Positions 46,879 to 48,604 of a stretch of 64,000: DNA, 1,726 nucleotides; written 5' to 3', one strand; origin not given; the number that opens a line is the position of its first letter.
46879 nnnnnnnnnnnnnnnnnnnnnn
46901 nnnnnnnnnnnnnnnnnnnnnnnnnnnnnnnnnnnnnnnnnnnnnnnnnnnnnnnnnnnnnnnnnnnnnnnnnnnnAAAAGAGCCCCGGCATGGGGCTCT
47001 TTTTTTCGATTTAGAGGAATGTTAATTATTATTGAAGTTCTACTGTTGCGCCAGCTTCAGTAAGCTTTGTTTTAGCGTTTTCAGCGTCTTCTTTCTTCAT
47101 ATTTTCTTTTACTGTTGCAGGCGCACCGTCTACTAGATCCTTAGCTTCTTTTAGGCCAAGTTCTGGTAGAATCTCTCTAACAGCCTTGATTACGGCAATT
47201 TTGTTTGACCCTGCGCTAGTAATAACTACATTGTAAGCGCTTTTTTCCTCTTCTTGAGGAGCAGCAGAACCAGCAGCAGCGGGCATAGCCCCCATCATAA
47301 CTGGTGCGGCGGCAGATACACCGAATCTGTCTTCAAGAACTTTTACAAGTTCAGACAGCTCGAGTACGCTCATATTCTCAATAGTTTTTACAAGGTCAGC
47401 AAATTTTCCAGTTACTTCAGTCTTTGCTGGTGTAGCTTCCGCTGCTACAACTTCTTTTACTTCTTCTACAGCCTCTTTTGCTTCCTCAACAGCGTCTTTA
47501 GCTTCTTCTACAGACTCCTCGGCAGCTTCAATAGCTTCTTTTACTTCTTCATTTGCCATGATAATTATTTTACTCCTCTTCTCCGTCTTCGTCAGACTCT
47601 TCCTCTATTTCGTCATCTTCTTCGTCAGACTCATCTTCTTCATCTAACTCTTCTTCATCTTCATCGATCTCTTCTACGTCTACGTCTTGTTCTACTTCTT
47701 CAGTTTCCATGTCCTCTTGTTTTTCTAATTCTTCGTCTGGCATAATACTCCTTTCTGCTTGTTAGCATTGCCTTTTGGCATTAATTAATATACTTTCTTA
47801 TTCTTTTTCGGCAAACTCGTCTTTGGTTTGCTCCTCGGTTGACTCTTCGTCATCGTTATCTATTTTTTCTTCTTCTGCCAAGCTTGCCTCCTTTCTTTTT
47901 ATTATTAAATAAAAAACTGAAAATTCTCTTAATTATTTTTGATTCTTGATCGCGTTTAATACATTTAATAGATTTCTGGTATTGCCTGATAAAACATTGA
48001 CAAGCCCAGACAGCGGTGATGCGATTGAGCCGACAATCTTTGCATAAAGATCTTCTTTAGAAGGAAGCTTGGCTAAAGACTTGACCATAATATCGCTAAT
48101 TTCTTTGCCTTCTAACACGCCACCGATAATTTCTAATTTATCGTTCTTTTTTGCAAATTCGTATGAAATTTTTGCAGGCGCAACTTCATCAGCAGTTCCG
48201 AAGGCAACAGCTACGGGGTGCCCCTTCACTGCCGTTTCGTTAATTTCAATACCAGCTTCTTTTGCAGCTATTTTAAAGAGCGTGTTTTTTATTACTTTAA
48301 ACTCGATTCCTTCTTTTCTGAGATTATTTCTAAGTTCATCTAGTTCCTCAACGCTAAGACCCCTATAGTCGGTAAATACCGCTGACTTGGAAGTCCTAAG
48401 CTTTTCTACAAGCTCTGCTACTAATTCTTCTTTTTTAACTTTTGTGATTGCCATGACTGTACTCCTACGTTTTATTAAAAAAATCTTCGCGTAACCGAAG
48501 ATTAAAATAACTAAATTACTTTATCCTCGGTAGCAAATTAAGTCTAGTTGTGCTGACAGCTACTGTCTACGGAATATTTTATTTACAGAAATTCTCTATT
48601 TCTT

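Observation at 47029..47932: Expanded rplJ-rplL spacer (about 370 nt) with two SD-preceded hyper-acidic micro-ORFs, and an acidic N-terminal extension on L7/L12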

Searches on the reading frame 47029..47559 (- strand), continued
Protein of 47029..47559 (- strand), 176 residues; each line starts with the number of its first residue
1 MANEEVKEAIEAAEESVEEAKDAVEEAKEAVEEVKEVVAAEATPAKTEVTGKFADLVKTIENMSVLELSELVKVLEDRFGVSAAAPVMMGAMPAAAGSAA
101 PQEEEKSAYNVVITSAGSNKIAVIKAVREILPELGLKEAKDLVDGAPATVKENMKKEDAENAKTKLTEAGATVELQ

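Call 30: list_cluster_members(proteins=[P0001, P0005, P0045, P0048, P0054, P0057, P0074, P0076, P0087, P0055])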
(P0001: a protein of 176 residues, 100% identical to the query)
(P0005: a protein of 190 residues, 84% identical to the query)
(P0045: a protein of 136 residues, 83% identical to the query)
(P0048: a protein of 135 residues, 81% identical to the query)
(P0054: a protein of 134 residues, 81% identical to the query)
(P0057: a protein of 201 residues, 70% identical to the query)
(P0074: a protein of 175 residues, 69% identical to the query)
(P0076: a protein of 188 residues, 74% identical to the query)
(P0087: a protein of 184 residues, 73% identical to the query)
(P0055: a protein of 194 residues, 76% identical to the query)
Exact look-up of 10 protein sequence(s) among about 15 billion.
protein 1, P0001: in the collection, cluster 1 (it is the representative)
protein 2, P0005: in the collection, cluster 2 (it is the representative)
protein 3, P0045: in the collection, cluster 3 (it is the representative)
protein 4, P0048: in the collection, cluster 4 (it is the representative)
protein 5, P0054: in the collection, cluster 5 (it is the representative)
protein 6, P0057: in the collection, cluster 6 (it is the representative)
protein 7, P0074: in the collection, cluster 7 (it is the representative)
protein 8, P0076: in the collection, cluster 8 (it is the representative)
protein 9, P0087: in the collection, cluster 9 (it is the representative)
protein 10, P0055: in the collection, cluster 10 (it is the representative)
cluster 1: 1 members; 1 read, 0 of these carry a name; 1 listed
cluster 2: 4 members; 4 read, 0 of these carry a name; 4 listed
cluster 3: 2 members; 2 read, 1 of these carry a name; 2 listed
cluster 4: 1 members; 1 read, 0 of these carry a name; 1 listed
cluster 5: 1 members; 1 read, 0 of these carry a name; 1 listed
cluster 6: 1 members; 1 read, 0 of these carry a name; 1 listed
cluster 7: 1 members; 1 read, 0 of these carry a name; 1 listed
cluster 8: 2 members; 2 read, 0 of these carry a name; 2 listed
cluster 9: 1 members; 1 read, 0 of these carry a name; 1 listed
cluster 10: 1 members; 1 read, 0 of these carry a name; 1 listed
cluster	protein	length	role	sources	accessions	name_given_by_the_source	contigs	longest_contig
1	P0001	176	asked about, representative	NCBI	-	-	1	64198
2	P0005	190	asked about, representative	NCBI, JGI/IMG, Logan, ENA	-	-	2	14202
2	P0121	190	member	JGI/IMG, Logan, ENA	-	-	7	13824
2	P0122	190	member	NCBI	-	-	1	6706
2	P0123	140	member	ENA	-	-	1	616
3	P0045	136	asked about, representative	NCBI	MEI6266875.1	MAG: 50S ribosomal protein L7/L12 [bacterium]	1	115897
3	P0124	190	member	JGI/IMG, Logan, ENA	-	-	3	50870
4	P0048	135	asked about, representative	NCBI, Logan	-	-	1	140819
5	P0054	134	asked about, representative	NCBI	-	-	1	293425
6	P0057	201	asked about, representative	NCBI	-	-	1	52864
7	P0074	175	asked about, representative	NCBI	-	-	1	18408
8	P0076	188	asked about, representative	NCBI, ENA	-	-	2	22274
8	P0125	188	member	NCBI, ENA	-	-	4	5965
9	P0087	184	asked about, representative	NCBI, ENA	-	-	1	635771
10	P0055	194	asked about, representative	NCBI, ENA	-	-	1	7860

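Call 57: predict_structure(alignment_id=A2)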
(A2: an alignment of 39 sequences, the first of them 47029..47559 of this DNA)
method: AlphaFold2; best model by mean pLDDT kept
length: 176 residues; sequences in the alignment: 39
mean_pLDDT: 69.8   pTM: 0.40
mean pLDDT of the five models: 69.8, 68.9, 68.5, 66.8, 66.3
residues with pLDDT >= 90: 51; 70-90: 47; 50-70: 25; < 50: 53
segments of 3 or more residues with pLDDT < 50: 13-15, 23-46, 85-105
pLDDT, mean of each block of 10 residues (from residue 1): 56 49 45 41 44 77 83 82 49 36 57 92 95 94 92 87 94 91
secondary structure, 60 per line:
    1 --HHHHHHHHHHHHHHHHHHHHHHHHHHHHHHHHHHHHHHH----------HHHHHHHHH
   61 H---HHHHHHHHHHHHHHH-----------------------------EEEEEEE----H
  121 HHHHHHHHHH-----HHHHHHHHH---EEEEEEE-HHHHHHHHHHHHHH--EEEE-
elements in order: H3-41 H52-61 H65-79 E109-115 H120-130 H136-144 E148-154 H156-169 E172-175

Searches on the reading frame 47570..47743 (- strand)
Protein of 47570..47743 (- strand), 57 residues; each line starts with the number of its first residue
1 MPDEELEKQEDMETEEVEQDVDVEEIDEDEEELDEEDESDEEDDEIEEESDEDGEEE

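Call 5: search_protein_families(library=pfam, proteins=[window:47570-47743:-], max_evalue=1)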
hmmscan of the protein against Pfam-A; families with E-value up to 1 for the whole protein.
window:47570-47743:- (57 aa): 0 families

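Call 9: find_encoding_contigs(protein=window:47570-47743:-, flank=3000, max_places=6)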
Protein window:47570-47743:- (57 aa): no gene with exactly this product is on record in the collection.

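Call 36: find_homologous_proteins(query=window:47570-47743:-, max_evalue=0.001)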
Query window:47570-47743:-: 58 candidates shared short words with the query, none scored E <= 0.001.

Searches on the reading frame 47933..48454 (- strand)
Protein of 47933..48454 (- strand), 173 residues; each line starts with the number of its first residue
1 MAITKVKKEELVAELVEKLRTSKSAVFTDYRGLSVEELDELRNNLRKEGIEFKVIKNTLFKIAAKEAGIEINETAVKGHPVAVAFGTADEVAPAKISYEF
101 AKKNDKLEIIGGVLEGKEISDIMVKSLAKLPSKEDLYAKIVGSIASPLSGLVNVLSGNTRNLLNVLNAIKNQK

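Call 5: search_protein_families(library=pfam, proteins=[window:47933-48454:-], max_evalue=1)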
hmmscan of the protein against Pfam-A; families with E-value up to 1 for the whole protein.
window:47933-48454:- (173 aa): 6 families
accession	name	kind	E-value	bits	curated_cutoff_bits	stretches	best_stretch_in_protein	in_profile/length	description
PF00466.25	Ribosomal_L10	-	2.5e-25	88.9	22.8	1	4-102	2-100/100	Ribosomal protein L10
PF19380.4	DUF5955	-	0.14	13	27.1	1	12-65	15-66/88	Family of unknown function (DUF5955)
PF13864.11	Enkurin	-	0.15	13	23.6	1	8-53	33-77/92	Calmodulin-binding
PF12188.13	STAT2_C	-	0.19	12.1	27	1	28-50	11-33/56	Signal transducer and activator of transcription 2 C terminal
PF00831.28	Ribosomal_L29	-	0.25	11.8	24.5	1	29-54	2-27/57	Ribosomal L29 protein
PF02697.20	VAPB_antitox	-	0.26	12.5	27.9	1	10-49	25-65/69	Putative antitoxin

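Call 21: find_related_loci(query=window:47933-48454:-, collection=metagenome_contigs, flank=2500)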
Query window:47933-48454:- (173 aa) in metagenome_contigs; peptide patterns used: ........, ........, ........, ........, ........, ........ (x = any residue, [..] = any of these).
437 stretches matched a pattern; 33 encode a relative of the query (tblastn E <= 1e-3); 33 distinct loci.
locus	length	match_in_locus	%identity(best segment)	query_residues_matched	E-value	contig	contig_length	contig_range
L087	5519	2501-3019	72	1-173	3e-82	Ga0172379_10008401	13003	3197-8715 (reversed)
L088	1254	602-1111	53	3-173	1e-53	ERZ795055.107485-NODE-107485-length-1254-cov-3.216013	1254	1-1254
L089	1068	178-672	53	4-169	6e-52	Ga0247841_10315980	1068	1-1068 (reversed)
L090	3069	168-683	45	1-173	1e-42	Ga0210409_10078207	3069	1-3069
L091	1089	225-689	50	7-173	7e-45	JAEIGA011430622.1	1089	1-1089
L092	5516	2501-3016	43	1-173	2e-42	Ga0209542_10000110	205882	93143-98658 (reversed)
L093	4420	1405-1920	43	1-173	2e-42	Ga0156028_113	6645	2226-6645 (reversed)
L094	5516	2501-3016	44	1-173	4e-42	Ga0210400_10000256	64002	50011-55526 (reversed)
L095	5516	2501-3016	45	1-173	7e-42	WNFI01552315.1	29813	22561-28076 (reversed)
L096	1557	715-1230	45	1-173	2e-41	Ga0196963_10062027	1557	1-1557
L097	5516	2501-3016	44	1-173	9e-41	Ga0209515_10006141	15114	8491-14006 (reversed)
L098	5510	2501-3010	43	1-170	5e-40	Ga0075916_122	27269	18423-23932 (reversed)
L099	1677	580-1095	44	1-173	2e-40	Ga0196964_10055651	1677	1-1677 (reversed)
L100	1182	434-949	44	1-173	4e-41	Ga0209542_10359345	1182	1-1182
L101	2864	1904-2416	41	1-172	3e-39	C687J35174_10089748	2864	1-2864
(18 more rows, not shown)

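Call 51: find_homologous_proteins(query=window:47933-48454:-, max_evalue=1e-30)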
Query window:47933-48454:- (173 aa): 1056 proteins with E <= 1e-30 among 2543 candidates; the best 120 are listed.
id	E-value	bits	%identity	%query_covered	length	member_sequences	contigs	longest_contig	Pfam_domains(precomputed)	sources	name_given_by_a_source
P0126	2.8e-99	347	100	100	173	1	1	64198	PF00466.26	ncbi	-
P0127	1.5e-81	290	81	100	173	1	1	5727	PF00466.26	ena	-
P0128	9.2e-79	281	79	100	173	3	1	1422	PF00466.26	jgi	jgi:large subunit ribosomal protein L10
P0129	3.2e-75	269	76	100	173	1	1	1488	PF00466.26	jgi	jgi:large subunit ribosomal protein L10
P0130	8.1e-74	265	74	100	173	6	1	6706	PF00466.26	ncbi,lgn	-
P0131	9.0e-74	265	75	100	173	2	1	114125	PF00466.26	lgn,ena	-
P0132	1.7e-73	264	72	100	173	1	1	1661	PF00466.26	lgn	-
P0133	3.6e-73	263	72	100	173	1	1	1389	PF00466.26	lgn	-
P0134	5.9e-73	262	72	100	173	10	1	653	PF00466.26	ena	-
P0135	8.1e-73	261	72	100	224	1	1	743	PF00466.26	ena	-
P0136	1.6e-72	260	73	100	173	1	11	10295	PF00466.26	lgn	-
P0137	3.3e-72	260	70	100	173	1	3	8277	PF00466.26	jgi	jgi:large subunit ribosomal protein L10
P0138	3.6e-72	259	72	100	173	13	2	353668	PF00466.26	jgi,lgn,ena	-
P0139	1.3e-71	258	71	100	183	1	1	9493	PF00466.26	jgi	jgi:large subunit ribosomal protein L10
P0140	1.7e-71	257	70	100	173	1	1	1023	PF00466.26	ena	-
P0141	2.7e-71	257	71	100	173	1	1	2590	PF00466.26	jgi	jgi:large subunit ribosomal protein L10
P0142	3.3e-71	256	71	100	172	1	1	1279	PF00466.26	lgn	-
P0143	5.7e-71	256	70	100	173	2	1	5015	PF00466.26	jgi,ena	-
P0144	6.9e-71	255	73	100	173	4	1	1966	PF00466.26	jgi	jgi:large subunit ribosomal protein L10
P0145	7.6e-71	255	71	100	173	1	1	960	PF00466.26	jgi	jgi:large subunit ribosomal protein L10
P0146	1.5e-70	254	69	100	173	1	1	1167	PF00466.26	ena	-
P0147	1.6e-70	254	70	100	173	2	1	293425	PF00466.26,PF27436.1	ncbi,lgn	-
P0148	2.2e-70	254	69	100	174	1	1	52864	PF00466.26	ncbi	-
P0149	3.4e-70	253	69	100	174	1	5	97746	PF00466.26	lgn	-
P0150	1.1e-69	251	72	100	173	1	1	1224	PF00466.26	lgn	-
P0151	1.1e-69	251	71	100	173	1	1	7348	PF00466.26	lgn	-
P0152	1.4e-69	251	69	100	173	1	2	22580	PF00466.26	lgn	-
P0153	2.6e-69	250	71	100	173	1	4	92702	PF00466.26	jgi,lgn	jgi:large subunit ribosomal protein L10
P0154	2.8e-69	250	68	100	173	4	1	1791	PF00466.26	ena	-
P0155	3.2e-69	250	69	100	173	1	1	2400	PF00466.26,PF27436.1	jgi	jgi:large subunit ribosomal protein L10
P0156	4.0e-69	249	69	100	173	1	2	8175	PF00466.26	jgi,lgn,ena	-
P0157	6.3e-69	249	69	100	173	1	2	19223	PF00466.26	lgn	-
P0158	2.1e-68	247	68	100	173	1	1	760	PF00466.26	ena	-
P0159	5.1e-68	246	74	91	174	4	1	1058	PF00466.26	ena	-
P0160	5.3e-68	246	68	100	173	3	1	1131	PF00466.26,PF27436.1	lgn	-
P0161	1.2e-67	245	68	100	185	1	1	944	PF00466.26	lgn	-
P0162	5.1e-67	243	64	100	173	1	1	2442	PF00466.26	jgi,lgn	jgi:large subunit ribosomal protein L10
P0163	6.3e-67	242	69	100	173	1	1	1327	PF00466.26,PF27436.1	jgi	jgi:large subunit ribosomal protein L10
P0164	6.4e-67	242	66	100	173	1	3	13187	PF00466.26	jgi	jgi:large subunit ribosomal protein L10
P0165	1.0e-66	242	65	100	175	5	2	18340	PF00466.26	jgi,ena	-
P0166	1.6e-66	241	67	100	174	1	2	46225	PF00466.26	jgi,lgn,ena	jgi:large subunit ribosomal protein L10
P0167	4.8e-66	240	65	100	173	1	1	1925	PF00466.26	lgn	-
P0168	3.3e-65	237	66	99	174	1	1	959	PF00466.26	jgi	jgi:large subunit ribosomal protein L10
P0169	8.8e-65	235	65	100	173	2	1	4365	PF00466.26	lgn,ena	-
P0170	2.8e-64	234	62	100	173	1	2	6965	PF00466.26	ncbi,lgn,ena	-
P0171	2.2e-63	231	64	100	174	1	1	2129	PF00466.26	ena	-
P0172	4.9e-63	230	62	100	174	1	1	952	PF00466.26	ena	-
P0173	2.1e-62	228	61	100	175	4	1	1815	PF00466.26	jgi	-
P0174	4.8e-62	227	62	100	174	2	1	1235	PF00466.26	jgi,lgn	jgi:large subunit ribosomal protein L10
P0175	2.1e-60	221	62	92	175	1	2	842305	PF00466.26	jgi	jgi:large subunit ribosomal protein L10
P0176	2.7e-60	221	60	100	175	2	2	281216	PF00466.26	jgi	jgi:large subunit ribosomal protein L10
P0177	1.6e-59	218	61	100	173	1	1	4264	PF00466.26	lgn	-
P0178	1.9e-59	218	58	100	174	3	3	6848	PF00466.26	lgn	-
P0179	6.2e-59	216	58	100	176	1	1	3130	PF00466.26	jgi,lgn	jgi:large subunit ribosomal protein L10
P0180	7.8e-59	216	61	100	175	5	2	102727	PF00466.26,PF27436.1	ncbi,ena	-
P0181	7.8e-59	216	62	97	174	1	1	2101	PF00466.26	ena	-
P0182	2.0e-58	215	73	84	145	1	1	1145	PF00466.26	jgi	jgi:large subunit ribosomal protein L10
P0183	1.3e-57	212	60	97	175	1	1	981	PF00466.26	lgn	-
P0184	1.4e-57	212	61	100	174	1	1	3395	PF00466.26,PF27436.1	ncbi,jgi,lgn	-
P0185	1.4e-57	212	60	100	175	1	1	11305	PF00466.26,PF27436.1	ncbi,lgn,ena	-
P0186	1.8e-57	212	61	97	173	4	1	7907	PF00466.26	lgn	-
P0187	2.5e-57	211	61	100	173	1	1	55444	PF00466.26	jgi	jgi:large subunit ribosomal protein L10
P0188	2.7e-57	211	61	100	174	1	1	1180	PF00466.26,PF27436.1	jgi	-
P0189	3.2e-57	211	60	100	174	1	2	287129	PF00466.26,PF27436.1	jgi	-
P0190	1.3e-56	209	61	100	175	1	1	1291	PF00466.26,PF27436.1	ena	-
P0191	1.9e-56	208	60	100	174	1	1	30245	PF00466.26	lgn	-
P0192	4.6e-56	207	58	100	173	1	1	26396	PF00466.26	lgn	-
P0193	6.4e-56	207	60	100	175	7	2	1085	PF00466.26,PF27436.1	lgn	-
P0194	6.9e-56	207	59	99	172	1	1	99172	PF00466.26,PF27436.1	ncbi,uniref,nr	ncbi:50S ribosomal protein L10 [candidate division WS5 bacterium]|uniref:Large ribosomal subunit pro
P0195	8.2e-56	206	60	100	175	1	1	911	PF00466.26,PF27436.1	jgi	-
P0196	8.5e-56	206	59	100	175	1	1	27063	PF00466.26,PF27436.1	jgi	-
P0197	2.1e-55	205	59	100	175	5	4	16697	PF00466.26,PF27436.1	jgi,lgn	-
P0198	3.2e-55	204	58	100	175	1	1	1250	PF00466.26,PF27436.1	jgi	-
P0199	3.7e-55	204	58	100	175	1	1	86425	PF00466.26,PF27436.1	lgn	-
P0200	1.2e-54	202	58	100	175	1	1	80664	PF00466.26,PF27436.1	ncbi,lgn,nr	ncbi:MAG: 50S ribosomal protein L10 [bacterium]|nr:50S ribosomal protein L10 [bacterium]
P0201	4.8e-54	201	58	100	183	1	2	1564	PF00466.26,PF27436.1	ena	-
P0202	5.1e-54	200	60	95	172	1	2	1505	PF00466.26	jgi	jgi:large subunit ribosomal protein L10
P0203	1.0e-53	199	57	100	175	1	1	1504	PF00466.26,PF27436.1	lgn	-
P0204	2.3e-53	198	58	100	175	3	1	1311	PF00466.26,PF27436.1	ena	-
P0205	3.9e-53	198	57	97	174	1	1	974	PF00466.26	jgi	-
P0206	7.1e-53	197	57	100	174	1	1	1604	PF00466.26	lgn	-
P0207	8.2e-53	197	60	95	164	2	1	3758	PF00466.26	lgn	-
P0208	5.6e-52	194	60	83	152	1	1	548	PF00466.26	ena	-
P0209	2.8e-49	185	55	100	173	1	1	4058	PF00466.26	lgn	-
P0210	1.7e-48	183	57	100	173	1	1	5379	PF00466.26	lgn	-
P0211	2.2e-48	182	75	69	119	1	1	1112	-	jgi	jgi:large subunit ribosomal protein L10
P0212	2.6e-48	182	58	100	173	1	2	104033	PF00466.26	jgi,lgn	jgi:large subunit ribosomal protein L10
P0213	3.9e-48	181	52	96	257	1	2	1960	PF00466.26,PF12850.13,PF00149.34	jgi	-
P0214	6.6e-48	181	59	96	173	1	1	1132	PF00466.26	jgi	-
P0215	6.9e-48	181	57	100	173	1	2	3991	PF00466.26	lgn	-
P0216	7.7e-48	180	55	100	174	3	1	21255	PF00466.26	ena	-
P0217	9.4e-48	180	56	100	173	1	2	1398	PF00466.26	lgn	-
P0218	1.3e-47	180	58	100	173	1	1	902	PF00466.26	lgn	-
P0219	1.7e-47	179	53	99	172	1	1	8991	PF00466.26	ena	-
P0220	2.0e-47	179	57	100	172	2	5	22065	PF00466.26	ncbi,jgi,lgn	jgi:large subunit ribosomal protein L10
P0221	2.2e-47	179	53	100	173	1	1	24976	PF00466.26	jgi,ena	-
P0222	2.5e-47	179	57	100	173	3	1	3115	PF00466.26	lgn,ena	-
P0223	3.3e-47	178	55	100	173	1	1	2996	PF00466.26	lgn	-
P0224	8.3e-47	177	55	100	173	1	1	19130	PF00466.26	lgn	-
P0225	8.9e-47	177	56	99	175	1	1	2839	PF00466.26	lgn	-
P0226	9.2e-47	177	58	99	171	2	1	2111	PF00466.26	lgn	-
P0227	1.1e-46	177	56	99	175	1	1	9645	PF00466.26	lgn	-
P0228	1.1e-46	177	57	98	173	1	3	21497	PF00466.26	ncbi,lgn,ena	ncbi:MAG: 50S ribosomal protein L10 [Patescibacteria group bacterium]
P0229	1.6e-46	176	57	100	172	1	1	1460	PF00466.26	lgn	-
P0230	1.6e-46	176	57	100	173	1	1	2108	PF00466.26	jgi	jgi:large subunit ribosomal protein L10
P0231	1.6e-46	176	55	100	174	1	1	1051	PF00466.26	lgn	-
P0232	2.0e-46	176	58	100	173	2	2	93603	PF00466.26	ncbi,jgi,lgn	jgi:large subunit ribosomal protein L10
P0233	3.1e-46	175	55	100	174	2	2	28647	PF00466.26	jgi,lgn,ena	-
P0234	3.2e-46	175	57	100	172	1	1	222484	PF00466.26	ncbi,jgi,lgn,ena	ncbi:MAG: 50S ribosomal protein L10 [Patescibacteria group bacterium]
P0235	3.6e-46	175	54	100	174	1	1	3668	PF00466.26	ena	-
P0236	4.7e-46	175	57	100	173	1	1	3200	PF00466.26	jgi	jgi:large subunit ribosomal protein L10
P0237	5.1e-46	174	54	100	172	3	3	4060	PF00466.26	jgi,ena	-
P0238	6.0e-46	174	57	100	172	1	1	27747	PF00466.26,PF27436.1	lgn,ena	-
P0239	6.6e-46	174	52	100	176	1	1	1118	PF00466.26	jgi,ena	-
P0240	8.2e-46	174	54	100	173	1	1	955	PF00466.26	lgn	-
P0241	1.0e-45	174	56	100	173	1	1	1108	PF00466.26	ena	-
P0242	1.3e-45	173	50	100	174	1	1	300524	PF00466.26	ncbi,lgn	-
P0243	1.5e-45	173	57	100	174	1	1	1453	PF00466.26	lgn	-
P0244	1.5e-45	173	54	100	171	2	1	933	PF00466.26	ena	-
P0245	1.6e-45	173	56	100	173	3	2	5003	PF00466.26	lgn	-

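Call 52: find_encoding_contigs(protein=P0128, flank=3000, max_places=5)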
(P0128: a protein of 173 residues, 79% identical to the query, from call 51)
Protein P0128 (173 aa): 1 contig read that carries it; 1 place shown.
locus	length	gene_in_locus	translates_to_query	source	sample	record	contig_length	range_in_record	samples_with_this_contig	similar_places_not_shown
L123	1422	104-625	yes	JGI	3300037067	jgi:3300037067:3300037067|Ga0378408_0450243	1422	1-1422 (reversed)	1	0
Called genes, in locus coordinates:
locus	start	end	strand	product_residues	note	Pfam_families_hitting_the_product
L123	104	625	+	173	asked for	PF00466:Ribosomal_L10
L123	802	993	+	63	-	-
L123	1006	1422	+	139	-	?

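Call 64: find_encoding_contigs(protein=P0129, flank=2000, max_places=3)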
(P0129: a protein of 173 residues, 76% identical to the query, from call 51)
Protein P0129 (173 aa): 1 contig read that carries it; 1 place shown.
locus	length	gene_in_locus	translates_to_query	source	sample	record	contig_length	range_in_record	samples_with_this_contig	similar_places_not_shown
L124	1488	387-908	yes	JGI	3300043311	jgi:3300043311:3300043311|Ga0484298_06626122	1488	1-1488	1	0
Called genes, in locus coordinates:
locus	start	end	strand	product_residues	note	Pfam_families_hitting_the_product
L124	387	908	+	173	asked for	PF00466:Ribosomal_L10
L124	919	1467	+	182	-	PF16320:Ribosomal_L12_N, PF00542:Ribosomal_L12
